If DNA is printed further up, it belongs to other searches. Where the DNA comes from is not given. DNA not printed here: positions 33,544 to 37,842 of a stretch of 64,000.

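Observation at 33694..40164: Unrecognised four-gene cell-envelope cluster ending in a 1332-aa TM-anchored giant protein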

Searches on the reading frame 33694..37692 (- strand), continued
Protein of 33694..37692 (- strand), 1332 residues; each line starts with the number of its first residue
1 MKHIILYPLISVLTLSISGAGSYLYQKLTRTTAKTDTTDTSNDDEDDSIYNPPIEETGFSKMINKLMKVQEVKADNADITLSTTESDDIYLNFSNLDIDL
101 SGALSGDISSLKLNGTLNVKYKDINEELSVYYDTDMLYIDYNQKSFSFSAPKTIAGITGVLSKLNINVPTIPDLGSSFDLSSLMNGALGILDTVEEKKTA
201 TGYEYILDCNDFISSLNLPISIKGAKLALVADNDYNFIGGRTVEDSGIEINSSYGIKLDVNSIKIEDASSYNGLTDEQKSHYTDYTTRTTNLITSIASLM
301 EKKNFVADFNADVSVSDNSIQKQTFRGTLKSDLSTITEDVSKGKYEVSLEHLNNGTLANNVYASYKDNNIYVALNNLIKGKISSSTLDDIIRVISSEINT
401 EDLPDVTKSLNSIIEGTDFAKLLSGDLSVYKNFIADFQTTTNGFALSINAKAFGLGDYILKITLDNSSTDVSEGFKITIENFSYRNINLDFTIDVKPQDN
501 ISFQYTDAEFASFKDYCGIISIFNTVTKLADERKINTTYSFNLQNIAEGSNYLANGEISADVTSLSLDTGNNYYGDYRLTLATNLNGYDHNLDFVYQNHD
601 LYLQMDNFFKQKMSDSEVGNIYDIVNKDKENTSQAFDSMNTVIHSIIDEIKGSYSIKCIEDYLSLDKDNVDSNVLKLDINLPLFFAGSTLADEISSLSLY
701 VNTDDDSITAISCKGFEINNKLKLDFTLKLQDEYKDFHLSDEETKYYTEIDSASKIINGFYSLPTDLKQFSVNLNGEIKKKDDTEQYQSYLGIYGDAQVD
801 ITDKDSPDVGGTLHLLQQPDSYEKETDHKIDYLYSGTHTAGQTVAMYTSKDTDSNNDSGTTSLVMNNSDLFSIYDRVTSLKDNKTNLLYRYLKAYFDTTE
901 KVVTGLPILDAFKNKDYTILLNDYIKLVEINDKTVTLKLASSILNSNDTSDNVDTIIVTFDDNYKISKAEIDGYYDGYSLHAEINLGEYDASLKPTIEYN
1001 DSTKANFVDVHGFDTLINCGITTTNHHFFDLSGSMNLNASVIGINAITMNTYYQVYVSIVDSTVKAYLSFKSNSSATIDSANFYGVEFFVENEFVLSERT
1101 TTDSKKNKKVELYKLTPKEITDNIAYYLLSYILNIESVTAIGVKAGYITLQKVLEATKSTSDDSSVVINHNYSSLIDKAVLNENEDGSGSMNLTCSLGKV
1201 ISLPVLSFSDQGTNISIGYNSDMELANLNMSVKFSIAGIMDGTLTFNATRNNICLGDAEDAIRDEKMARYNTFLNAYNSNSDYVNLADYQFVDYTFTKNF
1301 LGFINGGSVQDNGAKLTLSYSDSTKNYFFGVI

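Call 40: find_encoding_contigs(protein=P0187, flank=8000, max_places=2)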
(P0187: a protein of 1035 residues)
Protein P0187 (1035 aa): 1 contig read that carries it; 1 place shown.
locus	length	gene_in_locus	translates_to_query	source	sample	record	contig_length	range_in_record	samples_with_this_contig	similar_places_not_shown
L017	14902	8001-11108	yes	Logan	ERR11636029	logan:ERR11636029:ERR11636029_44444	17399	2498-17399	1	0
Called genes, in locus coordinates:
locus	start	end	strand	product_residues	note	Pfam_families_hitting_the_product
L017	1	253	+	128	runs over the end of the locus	PF01325:Fe_dep_repress, PF02742:Fe_dep_repr_C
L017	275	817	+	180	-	PF01965:DJ-1_PfpI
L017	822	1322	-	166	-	PF00881:Nitroreductase (weak)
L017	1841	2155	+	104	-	-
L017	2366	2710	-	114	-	PF01155:HypA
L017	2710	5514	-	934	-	PF00037:Fer4, PF12837:Fer4_6 (weak), PF14691:Fer4_20, PF01946:Thi4 (weak), PF01266:DAO (weak), PF07992:Pyr_redox_2, PF13450:NAD_binding_8, PF13738:Pyr_redox_3, +7 more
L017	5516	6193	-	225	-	PF03308:MeaB, PF02492:cobW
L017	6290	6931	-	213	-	PF13560:HTH_31 (weak), PF01381:HTH_3, PF12844:HTH_19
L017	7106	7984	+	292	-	-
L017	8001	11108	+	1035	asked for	-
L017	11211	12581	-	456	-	PF02127:Peptidase_M18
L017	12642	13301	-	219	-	PF03446:NAD_binding_2 (weak), PF03721:UDPG_MGDP_dh_N (faint), PF03807:F420_oxidored (weak), PF00107:ADH_zinc_N (faint), PF02254:TrkA_N, PF02080:TrkA_C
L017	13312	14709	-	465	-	PF02386:TrkH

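Call 44: find_encoding_contigs(protein=P0112, flank=7000, max_places=1)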
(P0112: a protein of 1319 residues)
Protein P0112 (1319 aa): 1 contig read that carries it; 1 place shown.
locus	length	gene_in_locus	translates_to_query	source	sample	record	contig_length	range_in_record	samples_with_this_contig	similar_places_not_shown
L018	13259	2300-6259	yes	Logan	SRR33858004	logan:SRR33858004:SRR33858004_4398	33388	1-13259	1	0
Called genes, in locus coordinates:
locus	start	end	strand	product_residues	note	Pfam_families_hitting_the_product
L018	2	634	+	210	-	?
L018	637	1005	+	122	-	-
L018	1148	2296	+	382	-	-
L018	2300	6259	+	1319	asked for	-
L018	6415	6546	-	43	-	-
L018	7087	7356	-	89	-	-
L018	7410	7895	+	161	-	PF00293:NUDIX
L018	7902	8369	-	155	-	-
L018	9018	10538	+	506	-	PF02446:Glyco_hydro_77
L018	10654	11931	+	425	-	PF13416:SBP_bac_8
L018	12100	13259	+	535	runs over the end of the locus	PF00528:BPD_transp_1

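Call 45: find_encoding_contigs(protein=P0125, flank=7000, max_places=1)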
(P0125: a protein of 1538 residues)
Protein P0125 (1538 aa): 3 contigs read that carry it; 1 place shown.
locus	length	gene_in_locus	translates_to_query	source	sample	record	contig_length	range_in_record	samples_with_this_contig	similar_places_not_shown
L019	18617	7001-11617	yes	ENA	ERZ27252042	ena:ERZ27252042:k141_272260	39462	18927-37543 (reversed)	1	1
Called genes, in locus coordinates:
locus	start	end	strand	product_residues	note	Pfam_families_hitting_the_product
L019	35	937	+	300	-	PF00326:Peptidase_S9 (faint), PF00561:Abhydrolase_1, PF12146:Hydrolase_4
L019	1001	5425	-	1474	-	-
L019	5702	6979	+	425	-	-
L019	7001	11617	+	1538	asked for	-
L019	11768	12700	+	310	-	PF00254:FKBP_C, PF05698:Trigger_C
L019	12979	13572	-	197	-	PF07155:ECF-ribofla_trS, PF12822:ECF_trnsprt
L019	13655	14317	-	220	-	PF00849:PseudoU_synth_2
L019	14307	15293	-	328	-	-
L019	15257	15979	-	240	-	PF12773:DZR (weak), PF13240:Zn_Ribbon_1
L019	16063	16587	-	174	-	-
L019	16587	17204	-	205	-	PF00293:NUDIX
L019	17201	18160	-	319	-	PF01569:PAP2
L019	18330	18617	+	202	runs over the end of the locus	-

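Call 46: find_encoding_contigs(protein=P0140, flank=7000, max_places=1)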
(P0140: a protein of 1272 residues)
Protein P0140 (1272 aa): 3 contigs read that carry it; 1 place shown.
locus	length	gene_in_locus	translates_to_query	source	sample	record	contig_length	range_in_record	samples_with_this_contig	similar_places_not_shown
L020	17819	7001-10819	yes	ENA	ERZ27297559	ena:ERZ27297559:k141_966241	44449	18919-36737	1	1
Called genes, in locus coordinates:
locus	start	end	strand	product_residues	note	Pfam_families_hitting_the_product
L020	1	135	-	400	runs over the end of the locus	PF05343:Peptidase_M42 (faint), PF01546:Peptidase_M20, PF07687:M20_dimer (weak)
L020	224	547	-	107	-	PF00543:P-II (weak)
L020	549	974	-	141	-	-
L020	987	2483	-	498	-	PF07556:DUF1538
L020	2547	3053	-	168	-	-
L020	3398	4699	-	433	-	PF03952:Enolase_N, PF00113:Enolase_C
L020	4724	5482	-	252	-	PF03372:Exo_endo_phos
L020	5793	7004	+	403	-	-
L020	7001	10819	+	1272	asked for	-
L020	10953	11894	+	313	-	PF00294:PfkB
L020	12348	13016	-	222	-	PF04011:LemA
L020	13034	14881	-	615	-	-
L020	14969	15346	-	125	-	PF02579:Nitro_FeMo-Co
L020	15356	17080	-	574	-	PF02690:Na_Pi_cotrans, PF01895:PhoU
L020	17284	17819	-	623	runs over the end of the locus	PF00005:ABC_tran, PF00931:NB-ARC (faint), PF02463:SMC_N (faint), PF13191:AAA_16 (faint), PF13555:AAA_29 (faint), PF00004:AAA (faint), PF12848:ABC_tran_Xtn, PF00005:ABC_tran, +3 more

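Call 53: list_cluster_members(proteins=[L014:6904-8004:+, L016:2681-3796:+, L017:7106-7984:+, L018:1148-2296:+, L019:5702-6979:+, L020:5793-7004:+, L010:6010-6915:+, L007:4036-5217:+, L009:8907-10004:+, L009:5801-7036:+])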
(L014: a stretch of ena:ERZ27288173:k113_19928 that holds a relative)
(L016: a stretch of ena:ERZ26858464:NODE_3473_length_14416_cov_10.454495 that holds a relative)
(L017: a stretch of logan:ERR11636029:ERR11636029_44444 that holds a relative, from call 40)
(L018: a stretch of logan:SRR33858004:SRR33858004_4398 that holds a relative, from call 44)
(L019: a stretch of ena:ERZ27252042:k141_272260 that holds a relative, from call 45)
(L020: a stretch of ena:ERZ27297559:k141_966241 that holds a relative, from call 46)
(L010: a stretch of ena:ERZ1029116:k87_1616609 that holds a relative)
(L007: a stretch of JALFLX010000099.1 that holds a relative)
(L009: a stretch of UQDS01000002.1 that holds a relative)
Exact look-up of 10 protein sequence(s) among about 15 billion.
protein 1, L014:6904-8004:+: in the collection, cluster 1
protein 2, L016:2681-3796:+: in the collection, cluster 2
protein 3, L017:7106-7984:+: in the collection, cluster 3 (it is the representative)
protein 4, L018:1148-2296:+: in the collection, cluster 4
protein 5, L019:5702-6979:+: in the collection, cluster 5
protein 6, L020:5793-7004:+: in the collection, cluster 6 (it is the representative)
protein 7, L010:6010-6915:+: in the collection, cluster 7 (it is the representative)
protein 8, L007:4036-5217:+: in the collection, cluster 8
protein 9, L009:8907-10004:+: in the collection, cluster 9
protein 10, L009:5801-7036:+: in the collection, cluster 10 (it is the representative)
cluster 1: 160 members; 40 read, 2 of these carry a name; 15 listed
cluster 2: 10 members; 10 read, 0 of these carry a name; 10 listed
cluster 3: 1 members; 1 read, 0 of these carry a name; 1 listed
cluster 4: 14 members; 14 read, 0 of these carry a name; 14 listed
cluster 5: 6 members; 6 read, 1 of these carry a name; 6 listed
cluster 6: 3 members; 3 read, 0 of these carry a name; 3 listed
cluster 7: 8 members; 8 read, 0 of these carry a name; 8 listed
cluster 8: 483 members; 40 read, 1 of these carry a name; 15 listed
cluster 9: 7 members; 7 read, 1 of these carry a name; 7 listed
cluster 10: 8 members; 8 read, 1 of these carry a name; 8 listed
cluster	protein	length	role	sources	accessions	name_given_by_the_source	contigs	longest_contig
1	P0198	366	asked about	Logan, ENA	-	-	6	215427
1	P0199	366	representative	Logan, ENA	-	-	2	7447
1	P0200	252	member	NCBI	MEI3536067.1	MAG: hypothetical protein V8R16_04850 [Bacilli bacterium]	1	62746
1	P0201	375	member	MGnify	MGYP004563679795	FL=1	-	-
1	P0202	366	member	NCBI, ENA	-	-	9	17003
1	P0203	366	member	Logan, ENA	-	-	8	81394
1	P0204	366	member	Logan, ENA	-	-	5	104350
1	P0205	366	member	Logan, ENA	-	-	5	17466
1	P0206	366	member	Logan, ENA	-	-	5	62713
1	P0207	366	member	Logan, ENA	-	-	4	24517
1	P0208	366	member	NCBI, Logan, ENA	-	-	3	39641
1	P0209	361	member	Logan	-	-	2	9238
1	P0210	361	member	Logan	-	-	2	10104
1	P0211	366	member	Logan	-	-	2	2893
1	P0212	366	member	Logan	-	-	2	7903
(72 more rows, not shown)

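Call 64: predict_structure(alignment_id=A3)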
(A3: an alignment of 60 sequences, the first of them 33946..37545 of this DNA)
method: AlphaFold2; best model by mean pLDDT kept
length: 1200 residues; sequences in the alignment: 60
mean_pLDDT: 81.3   pTM: 0.51
mean pLDDT of the five models: 81.3, 80.8, 79.8, 77.5, 75.8
residues with pLDDT >= 90: 226; 70-90: 793; 50-70: 169; < 50: 12
segments of 3 or more residues with pLDDT < 50: 1-4
pLDDT, mean of each block of 10 residues (from residue 1): 57 83 89 83 91 74 88 86 87 87 66 65 56 60 81 89 78 86 90 88 85 86 87 83 77 87 87 89 81 85 89 88 86 76 59 55 73 79 82 86 84 83 79 86 90 88 81 74 87 88 90 76 78 84 88 86 75 55 58 77 82 83 86 79 83 84 86 88 88 88 70 67 92 87 92 88 89 79 86 87 69 82 78 83 73 63 70 81 86 78 88 85 87 90 88 81 80 88 89 73 91 85 87 92 88 92 87 80 85 77 74 57 73 87 80 70 82 90 81 87
secondary structure, 60 per line:
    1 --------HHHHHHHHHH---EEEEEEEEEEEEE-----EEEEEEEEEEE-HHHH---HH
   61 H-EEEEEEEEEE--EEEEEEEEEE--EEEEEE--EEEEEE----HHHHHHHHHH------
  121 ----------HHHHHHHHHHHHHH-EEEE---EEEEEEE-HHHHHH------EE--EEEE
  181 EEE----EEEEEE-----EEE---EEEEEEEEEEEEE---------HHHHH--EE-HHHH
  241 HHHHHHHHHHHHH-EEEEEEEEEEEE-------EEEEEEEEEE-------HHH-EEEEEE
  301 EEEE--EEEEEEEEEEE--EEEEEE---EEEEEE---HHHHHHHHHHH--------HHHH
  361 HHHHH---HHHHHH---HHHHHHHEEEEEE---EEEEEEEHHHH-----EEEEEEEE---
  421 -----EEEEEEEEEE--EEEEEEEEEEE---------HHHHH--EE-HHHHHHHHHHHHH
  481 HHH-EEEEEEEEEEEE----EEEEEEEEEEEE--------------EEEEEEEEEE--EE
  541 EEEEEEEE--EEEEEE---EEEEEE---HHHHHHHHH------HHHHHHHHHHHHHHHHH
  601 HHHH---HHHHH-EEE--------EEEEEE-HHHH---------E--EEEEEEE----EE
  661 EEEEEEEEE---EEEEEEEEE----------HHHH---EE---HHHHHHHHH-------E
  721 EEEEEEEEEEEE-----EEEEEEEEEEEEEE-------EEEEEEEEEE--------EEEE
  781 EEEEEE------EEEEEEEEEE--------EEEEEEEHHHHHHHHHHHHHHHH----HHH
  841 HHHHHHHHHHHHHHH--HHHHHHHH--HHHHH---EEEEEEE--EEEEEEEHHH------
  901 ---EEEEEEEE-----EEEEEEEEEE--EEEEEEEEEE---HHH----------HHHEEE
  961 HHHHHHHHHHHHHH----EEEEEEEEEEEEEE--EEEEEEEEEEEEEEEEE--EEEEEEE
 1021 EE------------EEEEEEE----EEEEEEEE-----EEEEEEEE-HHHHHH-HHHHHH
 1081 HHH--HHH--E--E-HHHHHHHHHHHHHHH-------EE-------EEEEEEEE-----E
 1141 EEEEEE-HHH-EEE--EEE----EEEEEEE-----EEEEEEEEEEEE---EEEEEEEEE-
elements in order (helices of 4 or more, strands of 3 or more residues): H9-18 E22-34 E40-50 H52-55 E63-72 E75-84 E87-92 E95-100 H105-114 H131-144 E146-149 E153-159 H161-166 E177-183 E188-193 E199-201 E205-217 H227-231 H237-253 E255-266 E274-283 E295-304 E307-317 E320-325 E329-334 H338-348 H357-365 H369-374 H378-384 E385-390 E394-400 H401-404 E410-417 E426-435 E438-448 H458-462 H468-483 E485-496 E501-512 E527-536 E539-548 E551-556 E560-565 H569-577 H584-604 H608-612 E614-616 E625-630 H632-635 E648-654 E659-669 E673-681 H692-695 H704-712 E720-732 E738-751 E759-768 E777-786 E793-802 E811-817 H818-833 H838-855 H858-865 H868-872 E876-882 E885-891 E904-911 E917-926 E929-938 E958-960 H961-974 E979-992 E995-1011 E1014-1022 E1035-1041 E1046-1053 E1059-1066 H1068-1073 H1075-1083 H1096-1110 E1127-1134 E1140-1146 E1152-1154 E1157-1159 E1164-1170 E1176-1187 E1191-1199
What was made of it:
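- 33694..37692 (-): g4: 1332-aa protein with an N-terminal signal-anchor and five tandem LolA/LprG-like modules. Model pLDDT 81.3 (call 64).
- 36151..36840 (-): g4 module U2 (aa 285-514). Eleven strands plus a helical insert (call 64).
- On AsmA/TamB-like bridge lipid-transfer proteins: The model shows five discrete modules of helix, 6 strands, helices and 5 strands (call 64).
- On LolA/LolB/LppX-LprG superfamily (fold level): There are 6+5 strands per g4 module (call 64).
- g4 model pLDDT 81.3 (call 64). Each module has 6 + 5 strands with a helical insert (call 64). The model is segmented into five helix-plus-sheet modules (call 64).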
